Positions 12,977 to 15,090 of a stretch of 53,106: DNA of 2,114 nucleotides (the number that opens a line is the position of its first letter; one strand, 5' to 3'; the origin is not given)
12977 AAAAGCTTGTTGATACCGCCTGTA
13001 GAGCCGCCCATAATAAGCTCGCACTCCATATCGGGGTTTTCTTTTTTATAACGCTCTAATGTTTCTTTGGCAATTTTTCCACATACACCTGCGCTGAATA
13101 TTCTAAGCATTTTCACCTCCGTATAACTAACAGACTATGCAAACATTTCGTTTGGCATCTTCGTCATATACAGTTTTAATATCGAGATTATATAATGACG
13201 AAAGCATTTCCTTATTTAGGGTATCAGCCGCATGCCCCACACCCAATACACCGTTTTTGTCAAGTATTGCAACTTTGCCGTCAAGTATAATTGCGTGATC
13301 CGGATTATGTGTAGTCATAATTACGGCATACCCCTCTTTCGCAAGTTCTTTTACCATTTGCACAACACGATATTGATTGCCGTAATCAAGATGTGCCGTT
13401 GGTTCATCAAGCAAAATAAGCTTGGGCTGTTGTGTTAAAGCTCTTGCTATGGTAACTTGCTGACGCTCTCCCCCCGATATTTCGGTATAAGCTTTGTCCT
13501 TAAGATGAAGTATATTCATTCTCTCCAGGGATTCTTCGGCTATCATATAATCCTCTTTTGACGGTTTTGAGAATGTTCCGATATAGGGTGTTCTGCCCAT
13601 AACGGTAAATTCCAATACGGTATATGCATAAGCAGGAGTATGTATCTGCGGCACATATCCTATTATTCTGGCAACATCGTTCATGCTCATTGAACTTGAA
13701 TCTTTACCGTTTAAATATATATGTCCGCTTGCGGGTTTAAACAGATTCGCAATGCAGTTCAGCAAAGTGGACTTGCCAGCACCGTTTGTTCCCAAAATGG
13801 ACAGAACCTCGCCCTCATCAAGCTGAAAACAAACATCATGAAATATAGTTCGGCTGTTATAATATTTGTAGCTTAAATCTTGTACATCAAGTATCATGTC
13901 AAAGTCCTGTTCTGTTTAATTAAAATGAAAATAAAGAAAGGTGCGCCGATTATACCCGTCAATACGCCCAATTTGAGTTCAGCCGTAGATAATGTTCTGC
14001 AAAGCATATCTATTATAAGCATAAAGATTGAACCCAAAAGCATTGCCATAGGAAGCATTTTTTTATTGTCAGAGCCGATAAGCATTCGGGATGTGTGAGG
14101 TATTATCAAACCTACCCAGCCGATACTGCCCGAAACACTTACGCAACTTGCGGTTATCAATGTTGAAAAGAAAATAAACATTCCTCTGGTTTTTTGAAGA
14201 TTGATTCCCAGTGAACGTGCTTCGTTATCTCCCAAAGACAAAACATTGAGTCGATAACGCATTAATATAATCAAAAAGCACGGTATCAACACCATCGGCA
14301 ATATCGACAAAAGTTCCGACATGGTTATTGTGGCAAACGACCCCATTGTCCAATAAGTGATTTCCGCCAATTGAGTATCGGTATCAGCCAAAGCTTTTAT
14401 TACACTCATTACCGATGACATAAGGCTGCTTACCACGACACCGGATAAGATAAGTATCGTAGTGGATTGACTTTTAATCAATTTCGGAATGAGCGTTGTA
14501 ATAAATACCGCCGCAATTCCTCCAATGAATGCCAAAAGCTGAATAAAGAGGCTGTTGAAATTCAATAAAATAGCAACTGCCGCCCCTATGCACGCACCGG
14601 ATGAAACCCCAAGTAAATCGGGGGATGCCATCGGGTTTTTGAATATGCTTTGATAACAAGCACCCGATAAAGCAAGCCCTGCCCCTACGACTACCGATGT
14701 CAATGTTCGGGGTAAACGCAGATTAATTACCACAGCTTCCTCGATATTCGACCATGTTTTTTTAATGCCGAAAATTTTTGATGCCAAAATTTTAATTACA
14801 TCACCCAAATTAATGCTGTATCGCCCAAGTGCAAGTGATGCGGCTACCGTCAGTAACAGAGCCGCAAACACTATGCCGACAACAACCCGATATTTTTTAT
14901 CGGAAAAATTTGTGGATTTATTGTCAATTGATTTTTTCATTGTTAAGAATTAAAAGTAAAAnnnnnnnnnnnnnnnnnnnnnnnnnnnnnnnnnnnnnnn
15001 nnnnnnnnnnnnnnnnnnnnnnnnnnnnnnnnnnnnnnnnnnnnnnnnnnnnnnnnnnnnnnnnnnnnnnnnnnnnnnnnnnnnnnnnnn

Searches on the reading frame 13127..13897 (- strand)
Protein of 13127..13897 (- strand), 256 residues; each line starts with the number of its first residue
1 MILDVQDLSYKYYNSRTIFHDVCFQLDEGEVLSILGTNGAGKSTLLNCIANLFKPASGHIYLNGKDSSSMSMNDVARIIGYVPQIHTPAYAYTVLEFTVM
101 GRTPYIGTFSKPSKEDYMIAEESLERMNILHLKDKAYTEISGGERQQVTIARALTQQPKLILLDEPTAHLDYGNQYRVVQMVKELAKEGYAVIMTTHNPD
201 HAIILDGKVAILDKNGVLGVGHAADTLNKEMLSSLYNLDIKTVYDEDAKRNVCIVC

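Call 13: search_protein_families(library=pfam, proteins=[window:13127-13897:-], max_evalue=0.001)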
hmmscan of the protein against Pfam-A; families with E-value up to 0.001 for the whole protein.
window:13127-13897:- (256 aa): 9 families
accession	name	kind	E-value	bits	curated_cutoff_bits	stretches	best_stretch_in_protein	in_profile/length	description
PF00005.33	ABC_tran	-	2e-34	119.6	25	1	20-168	2-137/137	ABC transporter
PF13304.12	AAA_21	-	1e-13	52.5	27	1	156-199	255-300/304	AAA domain, putative AbiEii toxin, Type IV TA system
PF02463.25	SMC_N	-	6.2e-09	36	40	1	30-202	25-202/220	RecF/RecN/SMC N terminal domain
PF13175.12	AAA_15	-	9.8e-09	35.7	32.1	1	156-200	327-372/374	AAA ATPase domain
PF13555.12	AAA_29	-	1.1e-06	28.7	27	1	19-61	12-53/61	P-loop containing region of AAA domain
PF13173.12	AAA_14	-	0.00023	21.6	27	0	30-76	3-49/129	AAA domain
PF13476.12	AAA_23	-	0.00033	21.8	27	1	22-50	13-40/201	AAA domain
PF13166.12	AAA_13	-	0.00039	19.7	36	0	34-53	21-40/713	AAA domain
PF00931.28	NB-ARC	-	0.00073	19.3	23.5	0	27-55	16-44/248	NB-ARC domain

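Call 81: search_protein_families(library=ncbifam, proteins=[window:13127-13897:-], max_evalue=0.00001)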
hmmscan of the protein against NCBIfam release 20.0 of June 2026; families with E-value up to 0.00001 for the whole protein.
window:13127-13897:- (256 aa): 189 families (the best 25 are shown)
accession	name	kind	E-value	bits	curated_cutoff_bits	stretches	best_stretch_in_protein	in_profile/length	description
TIGR03873.1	F420-0_ABC_ATP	hypoth_equivalog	1.3e-55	188.5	372.4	1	13-252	11-250/256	putative F420-0 ABC transporter ATP-binding protein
NF010068.0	PRK13548.1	equivalog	9e-54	182.3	261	1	2-249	5-253/261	heme ABC transporter ATP-binding protein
NF008409.0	PRK11231.1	equivalog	7.3e-52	176.2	375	1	1-255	1-254/255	Fe(3+) dicitrate ABC transporter ATP-binding protein FecE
NF007082.0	PRK09536.1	equivalog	2.1e-50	172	537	1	1-236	2-236/402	corrinoid ABC transporter ATPase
TIGR03771.1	anch_rpt_ABC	equivalog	1.9e-46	158.6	268.8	1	25-236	2-209/223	anchored repeat-type ABC transporter ATP-binding subunit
NF052485.1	sider_ATP_EitC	equivalog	2.2e-44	151.8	485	1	6-241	6-237/251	siderophore ABC transporter ATP-binding protein EitC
TIGR02315.1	ABC_phnC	equivalog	1.7e-43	148.8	266.1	1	2-236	1-242/243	phosphonate ABC transporter ATP-binding protein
NF053840.1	MnTportMntADein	equivalog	6.7e-41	140.4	400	1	2-212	1-206/240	manganese ABC transporter ATP-binding protein MntA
TIGR02211.1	LolD_lipo_ex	equivalog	3.3e-40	138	307.75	1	8-211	7-214/221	lipoprotein-releasing ABC transporter ATP-binding protein LolD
NF040873.1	AztA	equivalog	2.5e-39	134.8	220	1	13-204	2-184/191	zinc ABC transporter ATP-binding protein AztA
TIGR04406.1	LPS_export_lptB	equivalog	3.2e-39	134.6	240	1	3-236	2-232/239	LPS export ABC transporter ATP-binding protein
TIGR03608.1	L_ocin_972_ABC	subfamily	1.3e-38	132.5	254.85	1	11-202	6-197/206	putative bacteriocin export ABC transporter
TIGR01188.1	drrA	subfamily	1.9e-37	129.2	312.45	1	11-232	1-216/302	daunorubicin resistance ABC transporter, ATP-binding protein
NF040840.2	tungstate_WtpC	equivalog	8.9e-37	127.1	440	1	3-229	2-221/347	tungstate ABC transporter ATP-binding protein WtpC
TIGR04520.1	ECF_ATPase_1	equivalog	3.3e-36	125.1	315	1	4-242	2-239/269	energy-coupling factor transporter ATPase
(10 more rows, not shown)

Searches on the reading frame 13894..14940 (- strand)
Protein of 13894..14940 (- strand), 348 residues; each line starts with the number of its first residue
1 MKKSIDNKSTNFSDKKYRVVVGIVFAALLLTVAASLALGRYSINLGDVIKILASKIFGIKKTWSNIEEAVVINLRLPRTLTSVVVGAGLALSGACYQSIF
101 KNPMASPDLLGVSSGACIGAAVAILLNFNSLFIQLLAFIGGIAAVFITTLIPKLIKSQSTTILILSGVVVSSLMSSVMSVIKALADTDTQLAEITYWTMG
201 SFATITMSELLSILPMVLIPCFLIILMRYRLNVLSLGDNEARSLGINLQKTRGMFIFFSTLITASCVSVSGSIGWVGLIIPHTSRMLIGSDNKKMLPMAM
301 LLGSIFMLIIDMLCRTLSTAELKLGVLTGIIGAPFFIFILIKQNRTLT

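Call 13: search_protein_families(library=pfam, proteins=[window:13894-14940:-], max_evalue=0.001)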
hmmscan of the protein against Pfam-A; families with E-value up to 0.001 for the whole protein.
window:13894-14940:- (348 aa): 2 families
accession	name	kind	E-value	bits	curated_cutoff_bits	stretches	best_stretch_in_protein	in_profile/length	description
PF01032.23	FecCD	-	3.4e-89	299.4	26.5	1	28-342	2-311/311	FecCD transport family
PF00950.22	ABC-3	-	1.7e-07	31.5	20.1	1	112-313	38-231/258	ABC 3 transport family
